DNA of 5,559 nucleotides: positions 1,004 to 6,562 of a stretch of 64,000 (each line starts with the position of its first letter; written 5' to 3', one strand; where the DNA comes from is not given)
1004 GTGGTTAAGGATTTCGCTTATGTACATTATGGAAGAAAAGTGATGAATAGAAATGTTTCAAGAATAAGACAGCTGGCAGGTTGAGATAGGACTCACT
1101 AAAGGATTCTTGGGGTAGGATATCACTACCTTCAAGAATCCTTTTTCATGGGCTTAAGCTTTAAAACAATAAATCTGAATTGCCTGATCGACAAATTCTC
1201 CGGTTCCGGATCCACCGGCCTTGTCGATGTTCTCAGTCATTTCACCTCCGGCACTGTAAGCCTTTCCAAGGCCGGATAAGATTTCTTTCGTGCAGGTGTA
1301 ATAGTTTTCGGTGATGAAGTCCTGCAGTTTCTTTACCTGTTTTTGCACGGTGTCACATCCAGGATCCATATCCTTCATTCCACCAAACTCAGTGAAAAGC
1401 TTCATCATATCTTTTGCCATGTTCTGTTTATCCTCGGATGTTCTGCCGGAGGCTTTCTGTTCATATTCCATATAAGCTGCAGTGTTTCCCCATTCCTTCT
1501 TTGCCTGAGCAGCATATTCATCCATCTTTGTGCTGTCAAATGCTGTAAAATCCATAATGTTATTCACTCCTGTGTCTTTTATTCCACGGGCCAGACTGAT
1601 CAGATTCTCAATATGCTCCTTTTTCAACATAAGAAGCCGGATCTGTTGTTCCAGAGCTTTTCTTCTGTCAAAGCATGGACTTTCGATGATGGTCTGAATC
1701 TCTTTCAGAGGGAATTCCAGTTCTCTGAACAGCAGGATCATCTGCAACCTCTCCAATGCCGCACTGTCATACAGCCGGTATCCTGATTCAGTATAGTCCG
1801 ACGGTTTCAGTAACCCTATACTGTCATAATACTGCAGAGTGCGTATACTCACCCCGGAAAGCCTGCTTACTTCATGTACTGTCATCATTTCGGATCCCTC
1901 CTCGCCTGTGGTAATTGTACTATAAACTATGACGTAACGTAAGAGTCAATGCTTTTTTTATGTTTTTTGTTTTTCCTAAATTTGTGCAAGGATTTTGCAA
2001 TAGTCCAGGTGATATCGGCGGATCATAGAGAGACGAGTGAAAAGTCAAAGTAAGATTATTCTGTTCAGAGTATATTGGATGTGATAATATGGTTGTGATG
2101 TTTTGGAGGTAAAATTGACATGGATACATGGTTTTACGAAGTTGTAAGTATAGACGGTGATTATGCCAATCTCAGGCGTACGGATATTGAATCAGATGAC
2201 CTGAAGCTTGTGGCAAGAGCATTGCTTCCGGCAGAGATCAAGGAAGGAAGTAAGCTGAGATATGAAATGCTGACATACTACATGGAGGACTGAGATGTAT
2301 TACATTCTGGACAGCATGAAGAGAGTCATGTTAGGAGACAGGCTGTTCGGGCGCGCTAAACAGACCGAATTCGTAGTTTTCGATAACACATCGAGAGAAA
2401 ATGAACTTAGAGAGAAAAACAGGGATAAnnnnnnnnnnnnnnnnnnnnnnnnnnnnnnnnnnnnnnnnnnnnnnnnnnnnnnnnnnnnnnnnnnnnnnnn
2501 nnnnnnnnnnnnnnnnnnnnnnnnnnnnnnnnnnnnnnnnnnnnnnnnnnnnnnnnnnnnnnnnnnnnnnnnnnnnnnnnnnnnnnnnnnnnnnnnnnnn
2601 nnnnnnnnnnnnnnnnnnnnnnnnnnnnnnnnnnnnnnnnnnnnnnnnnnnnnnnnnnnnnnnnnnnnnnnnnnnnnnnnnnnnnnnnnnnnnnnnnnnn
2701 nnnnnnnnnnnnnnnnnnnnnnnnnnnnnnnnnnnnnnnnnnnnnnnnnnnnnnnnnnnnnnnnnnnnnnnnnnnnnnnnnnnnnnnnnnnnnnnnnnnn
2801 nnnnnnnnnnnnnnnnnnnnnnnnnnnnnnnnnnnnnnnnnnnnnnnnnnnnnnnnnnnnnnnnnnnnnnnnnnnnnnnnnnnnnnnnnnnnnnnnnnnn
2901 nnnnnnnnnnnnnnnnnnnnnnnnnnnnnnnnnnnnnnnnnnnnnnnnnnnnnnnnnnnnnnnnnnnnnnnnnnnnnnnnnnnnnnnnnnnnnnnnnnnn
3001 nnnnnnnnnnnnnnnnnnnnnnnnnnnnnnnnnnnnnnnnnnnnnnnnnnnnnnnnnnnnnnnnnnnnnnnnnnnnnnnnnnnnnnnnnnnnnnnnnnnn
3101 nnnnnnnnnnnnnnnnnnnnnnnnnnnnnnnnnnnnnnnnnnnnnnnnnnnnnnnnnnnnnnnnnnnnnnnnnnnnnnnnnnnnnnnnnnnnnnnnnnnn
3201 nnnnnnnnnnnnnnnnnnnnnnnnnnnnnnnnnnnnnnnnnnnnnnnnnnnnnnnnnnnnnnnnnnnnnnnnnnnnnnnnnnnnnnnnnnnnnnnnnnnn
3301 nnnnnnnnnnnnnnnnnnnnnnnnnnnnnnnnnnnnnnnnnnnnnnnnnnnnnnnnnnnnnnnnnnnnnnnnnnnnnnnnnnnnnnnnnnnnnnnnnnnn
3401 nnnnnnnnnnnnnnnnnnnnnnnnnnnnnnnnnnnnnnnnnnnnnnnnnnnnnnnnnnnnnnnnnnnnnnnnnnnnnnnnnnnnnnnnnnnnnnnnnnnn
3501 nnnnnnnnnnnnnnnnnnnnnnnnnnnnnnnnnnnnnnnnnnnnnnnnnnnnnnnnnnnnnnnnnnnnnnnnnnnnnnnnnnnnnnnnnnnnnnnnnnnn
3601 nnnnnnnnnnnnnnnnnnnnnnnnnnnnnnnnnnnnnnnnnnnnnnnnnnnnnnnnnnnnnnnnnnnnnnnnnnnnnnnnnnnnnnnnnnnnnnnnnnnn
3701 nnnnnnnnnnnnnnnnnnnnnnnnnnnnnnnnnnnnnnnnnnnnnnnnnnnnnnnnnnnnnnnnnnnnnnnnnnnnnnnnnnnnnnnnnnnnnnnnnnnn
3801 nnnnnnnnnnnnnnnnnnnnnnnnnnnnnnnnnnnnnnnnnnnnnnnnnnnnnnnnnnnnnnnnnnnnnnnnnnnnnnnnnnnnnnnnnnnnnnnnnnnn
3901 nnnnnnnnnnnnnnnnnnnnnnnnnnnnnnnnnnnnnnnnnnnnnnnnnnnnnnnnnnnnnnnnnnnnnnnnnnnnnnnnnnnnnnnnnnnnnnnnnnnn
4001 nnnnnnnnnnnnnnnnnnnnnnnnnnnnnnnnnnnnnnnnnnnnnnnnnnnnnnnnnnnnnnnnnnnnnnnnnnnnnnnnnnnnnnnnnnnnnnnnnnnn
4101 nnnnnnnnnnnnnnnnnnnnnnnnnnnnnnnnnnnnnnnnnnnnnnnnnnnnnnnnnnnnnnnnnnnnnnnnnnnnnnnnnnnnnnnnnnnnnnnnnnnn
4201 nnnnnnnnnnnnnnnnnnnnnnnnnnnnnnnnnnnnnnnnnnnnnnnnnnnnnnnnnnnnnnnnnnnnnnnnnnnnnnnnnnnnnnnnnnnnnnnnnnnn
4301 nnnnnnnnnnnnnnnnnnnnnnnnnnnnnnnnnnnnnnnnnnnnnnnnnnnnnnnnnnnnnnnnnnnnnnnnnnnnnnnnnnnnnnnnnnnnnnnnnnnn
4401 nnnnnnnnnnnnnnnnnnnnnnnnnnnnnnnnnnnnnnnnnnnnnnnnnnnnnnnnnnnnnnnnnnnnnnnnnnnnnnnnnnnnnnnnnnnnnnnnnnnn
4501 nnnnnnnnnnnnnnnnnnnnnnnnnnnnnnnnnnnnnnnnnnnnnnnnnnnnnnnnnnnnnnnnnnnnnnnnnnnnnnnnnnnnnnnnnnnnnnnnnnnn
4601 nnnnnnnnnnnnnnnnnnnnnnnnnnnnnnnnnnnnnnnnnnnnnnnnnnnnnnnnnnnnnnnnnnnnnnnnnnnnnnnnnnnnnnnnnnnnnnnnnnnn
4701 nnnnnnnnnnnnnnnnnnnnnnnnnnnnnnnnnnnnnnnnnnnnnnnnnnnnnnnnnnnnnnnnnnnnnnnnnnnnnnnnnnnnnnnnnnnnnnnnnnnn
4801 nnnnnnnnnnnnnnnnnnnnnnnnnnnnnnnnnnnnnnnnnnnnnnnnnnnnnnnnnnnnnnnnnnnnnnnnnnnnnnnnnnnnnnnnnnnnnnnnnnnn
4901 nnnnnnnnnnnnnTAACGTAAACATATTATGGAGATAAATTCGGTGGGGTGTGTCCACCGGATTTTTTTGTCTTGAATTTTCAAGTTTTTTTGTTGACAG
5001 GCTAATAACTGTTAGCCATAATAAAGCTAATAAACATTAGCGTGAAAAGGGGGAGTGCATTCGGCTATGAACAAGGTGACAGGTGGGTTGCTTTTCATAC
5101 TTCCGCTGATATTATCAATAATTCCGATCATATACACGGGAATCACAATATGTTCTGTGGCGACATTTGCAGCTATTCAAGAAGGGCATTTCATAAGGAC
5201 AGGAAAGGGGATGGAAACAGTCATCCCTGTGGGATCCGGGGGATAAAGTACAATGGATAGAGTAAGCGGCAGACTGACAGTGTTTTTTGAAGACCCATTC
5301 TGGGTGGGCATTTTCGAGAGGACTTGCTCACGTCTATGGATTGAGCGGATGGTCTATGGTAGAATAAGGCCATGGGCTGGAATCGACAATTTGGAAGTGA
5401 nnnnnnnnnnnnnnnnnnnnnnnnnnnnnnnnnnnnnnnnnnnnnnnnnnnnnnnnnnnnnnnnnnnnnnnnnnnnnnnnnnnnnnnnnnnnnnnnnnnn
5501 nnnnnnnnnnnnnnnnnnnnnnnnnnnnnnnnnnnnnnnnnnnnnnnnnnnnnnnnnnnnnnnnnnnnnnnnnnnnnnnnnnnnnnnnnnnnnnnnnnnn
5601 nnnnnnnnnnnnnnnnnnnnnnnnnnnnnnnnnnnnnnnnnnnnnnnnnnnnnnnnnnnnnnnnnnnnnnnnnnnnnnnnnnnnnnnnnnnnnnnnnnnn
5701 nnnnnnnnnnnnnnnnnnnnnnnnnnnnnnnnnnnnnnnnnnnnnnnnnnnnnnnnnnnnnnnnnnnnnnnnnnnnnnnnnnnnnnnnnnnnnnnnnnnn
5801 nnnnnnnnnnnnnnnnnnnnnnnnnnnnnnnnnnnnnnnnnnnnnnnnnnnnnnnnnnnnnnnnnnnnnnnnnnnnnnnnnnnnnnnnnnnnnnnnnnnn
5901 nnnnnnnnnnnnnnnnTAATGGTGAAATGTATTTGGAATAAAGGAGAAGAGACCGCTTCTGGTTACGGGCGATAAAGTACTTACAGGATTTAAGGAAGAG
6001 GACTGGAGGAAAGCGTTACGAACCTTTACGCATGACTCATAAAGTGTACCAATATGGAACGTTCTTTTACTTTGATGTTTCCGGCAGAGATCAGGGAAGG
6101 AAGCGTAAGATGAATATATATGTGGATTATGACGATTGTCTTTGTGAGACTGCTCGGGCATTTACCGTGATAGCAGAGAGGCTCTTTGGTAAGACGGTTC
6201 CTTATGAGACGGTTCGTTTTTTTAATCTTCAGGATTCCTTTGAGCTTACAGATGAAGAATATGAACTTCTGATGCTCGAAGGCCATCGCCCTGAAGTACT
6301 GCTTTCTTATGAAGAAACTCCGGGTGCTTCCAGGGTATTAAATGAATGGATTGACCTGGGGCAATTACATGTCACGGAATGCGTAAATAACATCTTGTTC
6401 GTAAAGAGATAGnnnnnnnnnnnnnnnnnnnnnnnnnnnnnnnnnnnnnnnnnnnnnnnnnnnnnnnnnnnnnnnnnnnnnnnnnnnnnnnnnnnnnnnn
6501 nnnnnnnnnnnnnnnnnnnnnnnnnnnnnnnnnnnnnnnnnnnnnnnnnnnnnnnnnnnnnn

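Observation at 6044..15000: Four copies of a 25-nt motif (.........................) at a fixed distance from extended -10 boxes: possible small regulon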

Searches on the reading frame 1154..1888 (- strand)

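Call 7: search_protein_families(library=pfam, proteins=[window:1154-1888:-], max_evalue=0.01)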
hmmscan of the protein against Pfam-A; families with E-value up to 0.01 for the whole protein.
window:1154-1888:- (244 aa): 4 families
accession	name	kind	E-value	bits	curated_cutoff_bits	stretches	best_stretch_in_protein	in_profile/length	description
PF07739.18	TipAS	-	1.6e-30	106.4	23.8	1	125-240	1-117/117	TipAS antibiotic-recognition domain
PF13411.12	MerR_1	-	9.8e-19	67.7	21.6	1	2-69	1-67/69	MerR HTH family regulatory protein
PF00376.29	MerR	-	1.5e-14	53.9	28.2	1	4-40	2-38/38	MerR family regulatory protein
PF09278.17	MerR-DNA-bind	-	7e-05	23.8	25.4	1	45-94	1-56/65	MerR, DNA binding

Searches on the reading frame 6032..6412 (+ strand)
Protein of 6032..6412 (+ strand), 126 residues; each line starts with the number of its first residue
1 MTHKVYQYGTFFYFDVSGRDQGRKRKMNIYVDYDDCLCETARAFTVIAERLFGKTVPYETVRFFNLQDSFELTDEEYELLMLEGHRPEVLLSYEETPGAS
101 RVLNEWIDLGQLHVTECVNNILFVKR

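Call 6: search_protein_families(library=pfam, proteins=[window:6032-6412:+], max_evalue=0.01)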
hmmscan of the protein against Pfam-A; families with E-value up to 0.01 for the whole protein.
window:6032-6412:+ (126 aa): 1 family
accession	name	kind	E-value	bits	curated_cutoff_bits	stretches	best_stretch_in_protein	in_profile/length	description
PF06941.18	NT5C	-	0.00058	20.2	24.8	1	27-114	2-87/180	5' nucleotidase, deoxy (Pyrimidine), cytosolic type C protein (NT5C)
